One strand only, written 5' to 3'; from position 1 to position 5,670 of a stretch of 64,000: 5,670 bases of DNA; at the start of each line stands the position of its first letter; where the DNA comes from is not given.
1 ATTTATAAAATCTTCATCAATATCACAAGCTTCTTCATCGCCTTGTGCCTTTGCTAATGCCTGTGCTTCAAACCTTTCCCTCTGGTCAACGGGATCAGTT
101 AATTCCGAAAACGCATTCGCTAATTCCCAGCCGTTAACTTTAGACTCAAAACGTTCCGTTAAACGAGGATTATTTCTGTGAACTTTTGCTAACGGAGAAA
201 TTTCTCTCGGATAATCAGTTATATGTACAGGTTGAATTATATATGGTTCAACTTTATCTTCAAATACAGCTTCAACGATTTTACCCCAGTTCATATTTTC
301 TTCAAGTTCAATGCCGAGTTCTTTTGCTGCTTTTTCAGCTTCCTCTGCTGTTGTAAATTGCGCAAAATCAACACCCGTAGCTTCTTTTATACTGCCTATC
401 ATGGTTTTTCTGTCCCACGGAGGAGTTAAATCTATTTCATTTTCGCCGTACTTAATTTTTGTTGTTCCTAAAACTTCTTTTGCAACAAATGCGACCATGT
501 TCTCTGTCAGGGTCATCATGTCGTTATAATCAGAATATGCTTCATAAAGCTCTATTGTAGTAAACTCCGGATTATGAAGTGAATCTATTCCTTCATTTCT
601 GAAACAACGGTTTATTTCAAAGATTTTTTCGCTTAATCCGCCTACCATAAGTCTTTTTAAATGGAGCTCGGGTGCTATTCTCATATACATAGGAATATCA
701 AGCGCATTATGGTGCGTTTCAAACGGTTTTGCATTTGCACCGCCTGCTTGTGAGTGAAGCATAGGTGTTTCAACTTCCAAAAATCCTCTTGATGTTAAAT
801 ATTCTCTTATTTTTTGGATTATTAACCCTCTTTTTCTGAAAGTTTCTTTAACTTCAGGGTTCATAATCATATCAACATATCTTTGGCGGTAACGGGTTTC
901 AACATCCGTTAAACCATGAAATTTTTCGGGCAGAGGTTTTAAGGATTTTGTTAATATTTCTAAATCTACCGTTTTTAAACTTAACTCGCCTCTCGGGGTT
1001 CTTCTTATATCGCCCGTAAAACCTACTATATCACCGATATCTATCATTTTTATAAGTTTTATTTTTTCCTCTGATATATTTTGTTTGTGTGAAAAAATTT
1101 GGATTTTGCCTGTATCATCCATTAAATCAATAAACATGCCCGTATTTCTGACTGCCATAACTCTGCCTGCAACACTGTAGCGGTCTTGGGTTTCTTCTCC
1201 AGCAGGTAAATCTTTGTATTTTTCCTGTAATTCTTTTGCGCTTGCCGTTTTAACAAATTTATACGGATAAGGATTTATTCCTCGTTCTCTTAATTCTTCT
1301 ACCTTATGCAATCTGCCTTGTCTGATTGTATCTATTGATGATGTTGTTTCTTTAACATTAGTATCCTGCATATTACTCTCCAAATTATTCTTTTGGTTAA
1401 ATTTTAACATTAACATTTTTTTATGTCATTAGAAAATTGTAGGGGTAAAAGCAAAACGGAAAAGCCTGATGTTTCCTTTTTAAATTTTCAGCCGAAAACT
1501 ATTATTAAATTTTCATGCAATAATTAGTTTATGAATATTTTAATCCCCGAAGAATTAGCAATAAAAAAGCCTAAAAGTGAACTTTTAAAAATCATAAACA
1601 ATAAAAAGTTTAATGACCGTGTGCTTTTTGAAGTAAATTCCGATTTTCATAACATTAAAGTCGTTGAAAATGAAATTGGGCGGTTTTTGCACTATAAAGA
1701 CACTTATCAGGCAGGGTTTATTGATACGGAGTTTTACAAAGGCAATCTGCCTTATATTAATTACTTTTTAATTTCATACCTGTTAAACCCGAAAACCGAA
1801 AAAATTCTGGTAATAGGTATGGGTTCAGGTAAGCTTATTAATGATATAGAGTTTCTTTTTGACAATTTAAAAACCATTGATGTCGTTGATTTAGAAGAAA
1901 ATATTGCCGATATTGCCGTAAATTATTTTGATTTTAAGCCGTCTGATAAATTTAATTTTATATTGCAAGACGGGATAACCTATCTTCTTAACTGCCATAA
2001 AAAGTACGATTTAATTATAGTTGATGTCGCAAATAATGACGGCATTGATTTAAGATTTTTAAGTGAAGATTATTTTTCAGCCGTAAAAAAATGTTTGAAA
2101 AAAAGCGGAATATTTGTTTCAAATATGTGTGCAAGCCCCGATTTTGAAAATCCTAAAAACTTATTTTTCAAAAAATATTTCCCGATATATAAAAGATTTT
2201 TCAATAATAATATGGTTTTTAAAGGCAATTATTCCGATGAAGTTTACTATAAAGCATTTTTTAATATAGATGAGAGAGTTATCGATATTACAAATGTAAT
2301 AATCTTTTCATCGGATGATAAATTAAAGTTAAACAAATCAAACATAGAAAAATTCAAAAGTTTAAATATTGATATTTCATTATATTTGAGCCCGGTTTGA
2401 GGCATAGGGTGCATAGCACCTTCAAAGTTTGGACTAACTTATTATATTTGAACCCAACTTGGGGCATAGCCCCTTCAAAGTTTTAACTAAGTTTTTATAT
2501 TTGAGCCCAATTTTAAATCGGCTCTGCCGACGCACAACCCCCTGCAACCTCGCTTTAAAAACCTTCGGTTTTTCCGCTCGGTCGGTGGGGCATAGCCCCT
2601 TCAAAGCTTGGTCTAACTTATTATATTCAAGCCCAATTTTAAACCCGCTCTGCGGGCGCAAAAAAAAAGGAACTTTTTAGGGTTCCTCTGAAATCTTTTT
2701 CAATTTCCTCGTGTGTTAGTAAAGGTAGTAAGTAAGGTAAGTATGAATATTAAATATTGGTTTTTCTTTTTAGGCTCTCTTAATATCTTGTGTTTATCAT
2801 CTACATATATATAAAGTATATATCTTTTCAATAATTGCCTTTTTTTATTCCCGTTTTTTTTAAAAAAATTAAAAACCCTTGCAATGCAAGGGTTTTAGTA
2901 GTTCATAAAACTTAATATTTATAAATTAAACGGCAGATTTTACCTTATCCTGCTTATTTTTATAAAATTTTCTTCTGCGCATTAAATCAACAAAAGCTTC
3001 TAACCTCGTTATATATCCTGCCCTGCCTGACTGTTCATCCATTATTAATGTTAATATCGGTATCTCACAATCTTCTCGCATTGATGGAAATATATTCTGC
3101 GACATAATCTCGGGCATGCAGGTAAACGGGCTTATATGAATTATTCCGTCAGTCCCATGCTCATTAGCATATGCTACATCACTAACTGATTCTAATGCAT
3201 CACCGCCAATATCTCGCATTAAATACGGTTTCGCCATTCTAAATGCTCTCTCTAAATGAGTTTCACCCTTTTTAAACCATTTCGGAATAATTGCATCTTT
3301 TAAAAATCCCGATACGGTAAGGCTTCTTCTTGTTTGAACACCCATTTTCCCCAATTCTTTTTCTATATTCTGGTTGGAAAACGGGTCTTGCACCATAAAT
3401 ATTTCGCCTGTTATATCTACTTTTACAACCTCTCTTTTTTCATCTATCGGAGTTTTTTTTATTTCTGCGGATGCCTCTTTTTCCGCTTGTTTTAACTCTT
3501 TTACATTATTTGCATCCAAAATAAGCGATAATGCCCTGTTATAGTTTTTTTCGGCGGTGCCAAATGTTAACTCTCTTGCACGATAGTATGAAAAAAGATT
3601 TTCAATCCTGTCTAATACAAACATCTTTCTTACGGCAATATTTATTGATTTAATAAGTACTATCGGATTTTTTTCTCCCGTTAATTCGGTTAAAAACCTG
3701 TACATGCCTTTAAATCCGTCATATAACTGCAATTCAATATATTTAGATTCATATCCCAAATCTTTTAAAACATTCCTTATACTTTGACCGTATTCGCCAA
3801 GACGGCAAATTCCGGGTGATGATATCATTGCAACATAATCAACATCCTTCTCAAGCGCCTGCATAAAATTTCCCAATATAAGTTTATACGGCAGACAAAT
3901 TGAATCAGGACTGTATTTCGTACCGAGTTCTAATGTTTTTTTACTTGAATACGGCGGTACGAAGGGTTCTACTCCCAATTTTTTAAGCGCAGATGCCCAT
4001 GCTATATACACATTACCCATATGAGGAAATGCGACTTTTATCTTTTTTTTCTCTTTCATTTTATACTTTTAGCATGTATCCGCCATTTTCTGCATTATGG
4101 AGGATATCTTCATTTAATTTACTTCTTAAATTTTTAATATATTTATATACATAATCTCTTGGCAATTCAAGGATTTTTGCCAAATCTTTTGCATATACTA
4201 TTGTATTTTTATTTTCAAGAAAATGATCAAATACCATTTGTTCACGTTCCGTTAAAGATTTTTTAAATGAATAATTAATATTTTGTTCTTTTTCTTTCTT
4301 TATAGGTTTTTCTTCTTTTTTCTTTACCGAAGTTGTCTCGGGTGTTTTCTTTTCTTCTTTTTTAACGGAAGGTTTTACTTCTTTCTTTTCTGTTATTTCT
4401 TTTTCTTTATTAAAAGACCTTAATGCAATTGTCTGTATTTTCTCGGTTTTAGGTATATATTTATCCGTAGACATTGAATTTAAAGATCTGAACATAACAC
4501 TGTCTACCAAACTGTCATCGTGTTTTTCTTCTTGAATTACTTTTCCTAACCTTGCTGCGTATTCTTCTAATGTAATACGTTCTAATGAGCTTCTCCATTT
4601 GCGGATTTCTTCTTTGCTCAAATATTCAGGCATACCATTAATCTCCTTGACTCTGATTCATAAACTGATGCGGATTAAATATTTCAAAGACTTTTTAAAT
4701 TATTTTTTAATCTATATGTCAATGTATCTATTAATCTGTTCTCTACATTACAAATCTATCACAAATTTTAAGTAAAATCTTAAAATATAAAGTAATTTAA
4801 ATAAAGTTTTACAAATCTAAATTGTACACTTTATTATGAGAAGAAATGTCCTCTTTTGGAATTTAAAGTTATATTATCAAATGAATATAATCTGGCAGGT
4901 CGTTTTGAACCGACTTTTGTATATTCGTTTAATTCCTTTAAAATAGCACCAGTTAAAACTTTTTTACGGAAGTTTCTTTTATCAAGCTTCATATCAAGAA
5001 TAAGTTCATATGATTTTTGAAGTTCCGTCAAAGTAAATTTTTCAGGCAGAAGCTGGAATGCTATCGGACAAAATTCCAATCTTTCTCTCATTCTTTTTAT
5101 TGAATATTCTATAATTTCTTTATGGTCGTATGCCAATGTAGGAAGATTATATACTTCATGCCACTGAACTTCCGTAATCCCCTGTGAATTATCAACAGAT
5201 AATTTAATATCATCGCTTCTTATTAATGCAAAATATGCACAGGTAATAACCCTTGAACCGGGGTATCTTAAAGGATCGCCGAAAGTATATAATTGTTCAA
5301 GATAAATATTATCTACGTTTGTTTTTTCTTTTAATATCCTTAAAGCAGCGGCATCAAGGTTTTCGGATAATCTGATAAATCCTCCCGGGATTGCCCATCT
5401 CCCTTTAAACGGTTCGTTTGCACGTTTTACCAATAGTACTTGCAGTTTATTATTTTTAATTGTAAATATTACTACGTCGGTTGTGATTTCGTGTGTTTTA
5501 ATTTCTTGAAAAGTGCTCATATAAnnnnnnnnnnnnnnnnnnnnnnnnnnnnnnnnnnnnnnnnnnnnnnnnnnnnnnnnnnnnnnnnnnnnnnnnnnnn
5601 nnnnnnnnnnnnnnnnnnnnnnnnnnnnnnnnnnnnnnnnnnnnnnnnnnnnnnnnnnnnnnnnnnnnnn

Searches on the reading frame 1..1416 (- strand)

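Call 45: search_protein_families(library=pfam, proteins=[window:1-1416:-], max_evalue=0.001)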
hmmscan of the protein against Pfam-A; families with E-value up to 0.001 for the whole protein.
window:1-1416:- (472 aa): 3 families
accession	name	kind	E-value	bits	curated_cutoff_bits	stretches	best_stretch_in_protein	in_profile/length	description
PF00152.25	tRNA-synt_2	-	3.5e-68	230.4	25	1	172-471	2-268/308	tRNA synthetases class II (D, K and N)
PF01336.31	tRNA_anti-codon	-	1.9e-12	47.4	27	1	81-155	2-75/75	OB-fold nucleic acid binding domain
PF01409.25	tRNA-synt_2d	-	5.4e-05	23.2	19.8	1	263-325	103-164/246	tRNA synthetases class II core domain (F)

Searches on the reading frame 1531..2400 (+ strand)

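Call 29: search_protein_families(library=pfam, proteins=[window:1531-2400:+], max_evalue=0.01)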
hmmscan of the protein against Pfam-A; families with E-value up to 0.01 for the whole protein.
window:1531-2400:+ (289 aa): 2 families
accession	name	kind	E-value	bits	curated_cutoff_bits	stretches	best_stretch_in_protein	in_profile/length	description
PF01564.23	Spermine_synth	-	3.7e-15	56.4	22.9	1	85-198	15-131/186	Spermine/spermidine synthase domain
PF01728.25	FtsJ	-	0.0096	16.3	24.1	0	131-219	74-158/181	FtsJ-like methyltransferase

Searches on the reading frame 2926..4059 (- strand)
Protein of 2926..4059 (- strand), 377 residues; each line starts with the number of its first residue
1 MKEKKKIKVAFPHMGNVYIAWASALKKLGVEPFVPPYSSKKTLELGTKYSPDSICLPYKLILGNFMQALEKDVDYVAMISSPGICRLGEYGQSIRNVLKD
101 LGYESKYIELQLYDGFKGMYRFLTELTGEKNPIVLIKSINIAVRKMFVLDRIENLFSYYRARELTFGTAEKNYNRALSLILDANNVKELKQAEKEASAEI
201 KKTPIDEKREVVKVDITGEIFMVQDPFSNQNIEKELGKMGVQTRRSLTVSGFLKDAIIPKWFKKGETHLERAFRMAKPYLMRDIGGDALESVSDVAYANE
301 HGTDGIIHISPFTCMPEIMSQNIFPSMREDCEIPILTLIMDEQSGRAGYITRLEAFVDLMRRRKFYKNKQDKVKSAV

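Call 29: search_protein_families(library=pfam, proteins=[window:2926-4059:-], max_evalue=0.01)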
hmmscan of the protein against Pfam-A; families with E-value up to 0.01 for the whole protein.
window:2926-4059:- (377 aa): 2 families
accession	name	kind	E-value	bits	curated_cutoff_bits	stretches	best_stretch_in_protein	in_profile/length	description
PF09989.15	DUF2229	-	1.8e-13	51.1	29.4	1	14-76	10-73/218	CoA enzyme activase uncharacterised domain (DUF2229)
PF06050.19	HGD-D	-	0.00025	21.2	28.4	1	285-358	268-340/342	2-hydroxyglutaryl-CoA dehydratase, D-component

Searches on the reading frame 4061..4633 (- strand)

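Call 29: search_protein_families(library=pfam, proteins=[window:4061-4633:-], max_evalue=0.01)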
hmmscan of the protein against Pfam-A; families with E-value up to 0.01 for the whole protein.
window:4061-4633:- (190 aa): 3 families
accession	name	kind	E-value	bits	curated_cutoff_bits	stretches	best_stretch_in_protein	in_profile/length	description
PF08279.18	HTH_11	-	0.00048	20.4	25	1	138-178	9-47/55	HTH domain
PF00486.34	Trans_reg_C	-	0.0011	19.4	26.2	1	126-188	5-77/77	Transcriptional regulatory protein, C terminal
PF01978.25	TrmB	-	0.0059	16.9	25.6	0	127-172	6-49/68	Sugar-specific transcriptional regulator TrmB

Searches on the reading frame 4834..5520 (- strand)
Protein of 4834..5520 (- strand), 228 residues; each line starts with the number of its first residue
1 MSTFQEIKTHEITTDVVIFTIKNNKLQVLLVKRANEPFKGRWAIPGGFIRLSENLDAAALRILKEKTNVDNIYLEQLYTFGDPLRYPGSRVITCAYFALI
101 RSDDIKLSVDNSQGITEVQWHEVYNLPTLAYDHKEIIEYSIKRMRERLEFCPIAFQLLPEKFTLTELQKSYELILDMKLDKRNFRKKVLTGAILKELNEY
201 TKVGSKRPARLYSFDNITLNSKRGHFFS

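Call 45: search_protein_families(library=pfam, proteins=[window:4834-5520:-], max_evalue=0.001)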
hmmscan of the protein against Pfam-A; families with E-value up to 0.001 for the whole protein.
window:4834-5520:- (228 aa): 3 families
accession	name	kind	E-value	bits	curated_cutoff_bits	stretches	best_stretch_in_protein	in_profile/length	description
PF21906.2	NrtR_WHD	-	4.9e-26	91.1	27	1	154-214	1-61/61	NrtR DNA-binding winged helix domain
PF00293.34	NUDIX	-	4.1e-17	62.9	21.1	1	15-137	5-131/134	NUDIX domain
PF19368.5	AraR_C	-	4.8e-13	49.6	23.8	1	150-222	1-74/82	AraR C-terminal winged HTH domain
